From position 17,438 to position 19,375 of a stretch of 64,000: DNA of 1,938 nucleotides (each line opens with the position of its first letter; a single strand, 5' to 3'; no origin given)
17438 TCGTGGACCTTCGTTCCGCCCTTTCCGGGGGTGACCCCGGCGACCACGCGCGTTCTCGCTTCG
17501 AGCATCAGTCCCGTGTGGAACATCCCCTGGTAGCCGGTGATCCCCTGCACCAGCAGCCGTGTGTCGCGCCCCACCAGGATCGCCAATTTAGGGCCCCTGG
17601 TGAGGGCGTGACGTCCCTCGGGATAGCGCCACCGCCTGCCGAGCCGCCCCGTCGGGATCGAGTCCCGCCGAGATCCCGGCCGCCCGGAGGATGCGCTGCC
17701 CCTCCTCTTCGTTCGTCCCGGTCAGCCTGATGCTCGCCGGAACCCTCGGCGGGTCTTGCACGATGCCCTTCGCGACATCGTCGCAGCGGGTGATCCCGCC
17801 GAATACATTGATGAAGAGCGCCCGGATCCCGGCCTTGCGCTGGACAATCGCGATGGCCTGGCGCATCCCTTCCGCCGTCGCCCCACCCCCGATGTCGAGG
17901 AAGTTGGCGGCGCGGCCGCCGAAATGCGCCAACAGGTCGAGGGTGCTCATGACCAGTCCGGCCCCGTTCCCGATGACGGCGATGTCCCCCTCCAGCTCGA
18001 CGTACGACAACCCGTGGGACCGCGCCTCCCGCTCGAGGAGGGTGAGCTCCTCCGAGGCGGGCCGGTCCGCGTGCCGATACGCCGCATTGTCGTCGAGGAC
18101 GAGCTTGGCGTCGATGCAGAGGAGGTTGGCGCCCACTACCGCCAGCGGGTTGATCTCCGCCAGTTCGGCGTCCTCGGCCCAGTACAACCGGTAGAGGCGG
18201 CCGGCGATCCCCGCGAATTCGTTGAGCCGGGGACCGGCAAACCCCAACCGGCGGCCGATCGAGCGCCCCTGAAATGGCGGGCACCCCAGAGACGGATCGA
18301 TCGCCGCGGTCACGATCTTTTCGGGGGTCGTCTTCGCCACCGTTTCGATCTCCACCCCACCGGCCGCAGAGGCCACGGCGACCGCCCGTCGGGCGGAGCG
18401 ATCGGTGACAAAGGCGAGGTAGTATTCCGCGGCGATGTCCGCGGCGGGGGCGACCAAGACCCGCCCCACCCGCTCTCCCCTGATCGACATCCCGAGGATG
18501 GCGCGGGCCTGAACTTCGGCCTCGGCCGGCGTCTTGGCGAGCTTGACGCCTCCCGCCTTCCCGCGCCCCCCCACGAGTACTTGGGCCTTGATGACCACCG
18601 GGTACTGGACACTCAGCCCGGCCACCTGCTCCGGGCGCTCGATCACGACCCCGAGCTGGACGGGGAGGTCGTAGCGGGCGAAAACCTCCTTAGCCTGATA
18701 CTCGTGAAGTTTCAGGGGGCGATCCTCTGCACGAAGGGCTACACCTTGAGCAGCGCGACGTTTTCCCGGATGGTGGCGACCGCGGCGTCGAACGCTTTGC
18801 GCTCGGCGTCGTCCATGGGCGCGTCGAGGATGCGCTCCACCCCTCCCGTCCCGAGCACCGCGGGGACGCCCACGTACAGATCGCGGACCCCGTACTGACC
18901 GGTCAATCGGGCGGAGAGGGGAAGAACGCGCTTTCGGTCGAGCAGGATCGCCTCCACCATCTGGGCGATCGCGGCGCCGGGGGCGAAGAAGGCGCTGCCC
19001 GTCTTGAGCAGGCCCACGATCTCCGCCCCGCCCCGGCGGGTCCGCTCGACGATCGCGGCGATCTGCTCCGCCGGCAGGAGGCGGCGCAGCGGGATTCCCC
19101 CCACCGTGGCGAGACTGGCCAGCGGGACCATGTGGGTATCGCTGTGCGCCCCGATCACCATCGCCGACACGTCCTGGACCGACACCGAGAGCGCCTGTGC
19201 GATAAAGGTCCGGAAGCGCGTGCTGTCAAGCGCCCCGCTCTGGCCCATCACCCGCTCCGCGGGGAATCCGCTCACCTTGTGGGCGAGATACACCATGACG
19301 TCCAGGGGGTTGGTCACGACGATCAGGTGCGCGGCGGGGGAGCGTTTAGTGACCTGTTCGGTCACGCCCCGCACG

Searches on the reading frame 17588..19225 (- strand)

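Call 23: search_protein_families(library=pfam, proteins=[window:17588-19225:-], max_evalue=0.00001)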
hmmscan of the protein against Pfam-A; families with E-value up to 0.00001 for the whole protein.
window:17588-19225:- (545 aa): 3 families
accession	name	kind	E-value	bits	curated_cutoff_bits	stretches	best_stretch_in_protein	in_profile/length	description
PF08442.15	ATP-grasp_2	-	1.8e-58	198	29.5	1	172-362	1-201/202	ATP-grasp domain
PF00549.24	Ligase_CoA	-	2.1e-13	50.9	24.5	1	420-519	3-113/128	CoA-ligase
PF24948.1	Citrate_synth_N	-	2.6e-09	37.2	83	1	207-386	51-229/232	ATP-citrate synthase ATP-grasp domain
